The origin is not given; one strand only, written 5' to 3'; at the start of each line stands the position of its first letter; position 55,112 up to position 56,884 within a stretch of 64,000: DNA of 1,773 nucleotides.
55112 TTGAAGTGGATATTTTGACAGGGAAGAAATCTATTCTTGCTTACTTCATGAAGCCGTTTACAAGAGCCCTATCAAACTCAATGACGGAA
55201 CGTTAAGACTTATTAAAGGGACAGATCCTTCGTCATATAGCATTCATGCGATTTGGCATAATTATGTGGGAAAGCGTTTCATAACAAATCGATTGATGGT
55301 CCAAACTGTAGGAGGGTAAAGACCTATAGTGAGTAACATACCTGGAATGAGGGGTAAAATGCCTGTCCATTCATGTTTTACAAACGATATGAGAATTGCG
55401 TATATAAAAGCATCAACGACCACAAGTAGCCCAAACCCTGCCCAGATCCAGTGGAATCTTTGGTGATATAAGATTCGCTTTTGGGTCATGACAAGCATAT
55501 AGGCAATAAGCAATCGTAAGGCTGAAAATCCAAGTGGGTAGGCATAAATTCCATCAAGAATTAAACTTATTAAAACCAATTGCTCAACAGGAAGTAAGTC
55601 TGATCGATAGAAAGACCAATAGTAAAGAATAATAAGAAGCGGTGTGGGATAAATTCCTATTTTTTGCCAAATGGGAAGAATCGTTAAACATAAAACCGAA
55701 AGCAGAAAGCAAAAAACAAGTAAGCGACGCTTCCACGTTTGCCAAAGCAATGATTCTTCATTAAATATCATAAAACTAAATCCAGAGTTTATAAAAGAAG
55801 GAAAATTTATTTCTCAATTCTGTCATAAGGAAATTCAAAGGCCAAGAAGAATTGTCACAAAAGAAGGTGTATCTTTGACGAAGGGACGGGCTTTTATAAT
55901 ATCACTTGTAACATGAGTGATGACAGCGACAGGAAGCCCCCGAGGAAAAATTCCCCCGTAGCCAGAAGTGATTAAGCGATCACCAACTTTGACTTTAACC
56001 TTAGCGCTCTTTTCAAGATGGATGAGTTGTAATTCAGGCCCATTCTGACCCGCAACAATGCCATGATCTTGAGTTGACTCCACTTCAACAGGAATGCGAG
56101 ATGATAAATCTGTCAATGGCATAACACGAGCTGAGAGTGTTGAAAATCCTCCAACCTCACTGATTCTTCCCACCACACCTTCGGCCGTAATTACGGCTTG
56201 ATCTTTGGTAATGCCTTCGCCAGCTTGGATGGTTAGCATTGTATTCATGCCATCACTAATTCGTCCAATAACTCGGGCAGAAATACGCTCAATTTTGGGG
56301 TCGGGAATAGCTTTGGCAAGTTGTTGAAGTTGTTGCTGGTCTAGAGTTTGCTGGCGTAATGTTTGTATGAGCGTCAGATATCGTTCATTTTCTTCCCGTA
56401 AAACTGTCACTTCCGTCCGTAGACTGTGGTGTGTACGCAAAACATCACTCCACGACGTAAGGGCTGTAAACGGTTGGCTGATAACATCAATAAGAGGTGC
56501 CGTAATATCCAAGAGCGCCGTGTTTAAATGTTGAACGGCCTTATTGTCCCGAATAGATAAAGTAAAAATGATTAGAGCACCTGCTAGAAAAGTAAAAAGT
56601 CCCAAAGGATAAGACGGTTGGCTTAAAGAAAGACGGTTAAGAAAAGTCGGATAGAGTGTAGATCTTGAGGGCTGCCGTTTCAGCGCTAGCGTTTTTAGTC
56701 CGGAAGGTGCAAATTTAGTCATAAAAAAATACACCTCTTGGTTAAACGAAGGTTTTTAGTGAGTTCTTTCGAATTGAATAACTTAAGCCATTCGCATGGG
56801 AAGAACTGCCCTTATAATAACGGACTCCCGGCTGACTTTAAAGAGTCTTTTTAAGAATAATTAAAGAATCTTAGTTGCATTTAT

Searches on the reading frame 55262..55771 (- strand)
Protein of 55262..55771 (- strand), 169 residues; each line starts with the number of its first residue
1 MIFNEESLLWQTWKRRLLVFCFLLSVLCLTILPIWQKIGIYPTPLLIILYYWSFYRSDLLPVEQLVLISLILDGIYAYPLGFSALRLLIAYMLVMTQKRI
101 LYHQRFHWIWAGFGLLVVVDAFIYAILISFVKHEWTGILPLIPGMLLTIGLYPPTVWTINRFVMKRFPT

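Call 26: search_protein_families(library=pfam, proteins=[window:55262-55771:-], max_evalue=0.001)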
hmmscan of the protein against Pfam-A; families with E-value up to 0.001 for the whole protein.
window:55262-55771:- (169 aa): 1 family
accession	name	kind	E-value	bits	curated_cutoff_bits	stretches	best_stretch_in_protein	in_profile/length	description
PF04093.17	MreD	-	0.00016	22.2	24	1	17-142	8-142/158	rod shape-determining protein MreD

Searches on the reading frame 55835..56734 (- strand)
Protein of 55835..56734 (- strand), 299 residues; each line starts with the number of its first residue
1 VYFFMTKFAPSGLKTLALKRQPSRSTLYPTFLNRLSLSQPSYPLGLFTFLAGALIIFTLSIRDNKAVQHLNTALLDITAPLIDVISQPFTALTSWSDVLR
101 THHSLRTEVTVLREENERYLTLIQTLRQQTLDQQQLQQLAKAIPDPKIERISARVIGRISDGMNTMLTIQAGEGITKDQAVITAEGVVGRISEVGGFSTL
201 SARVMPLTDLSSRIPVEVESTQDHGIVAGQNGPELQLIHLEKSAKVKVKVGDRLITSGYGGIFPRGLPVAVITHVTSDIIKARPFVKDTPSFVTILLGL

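Call 26: search_protein_families(library=pfam, proteins=[window:55835-56734:-], max_evalue=0.001)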
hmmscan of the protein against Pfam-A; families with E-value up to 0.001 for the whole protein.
window:55835-56734:- (299 aa): 1 family
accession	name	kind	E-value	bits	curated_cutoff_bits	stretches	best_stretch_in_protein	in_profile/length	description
PF04085.20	MreC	-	2.7e-29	102.3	28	1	155-278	1-121/147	Rod shape-determining protein MreC, barrel core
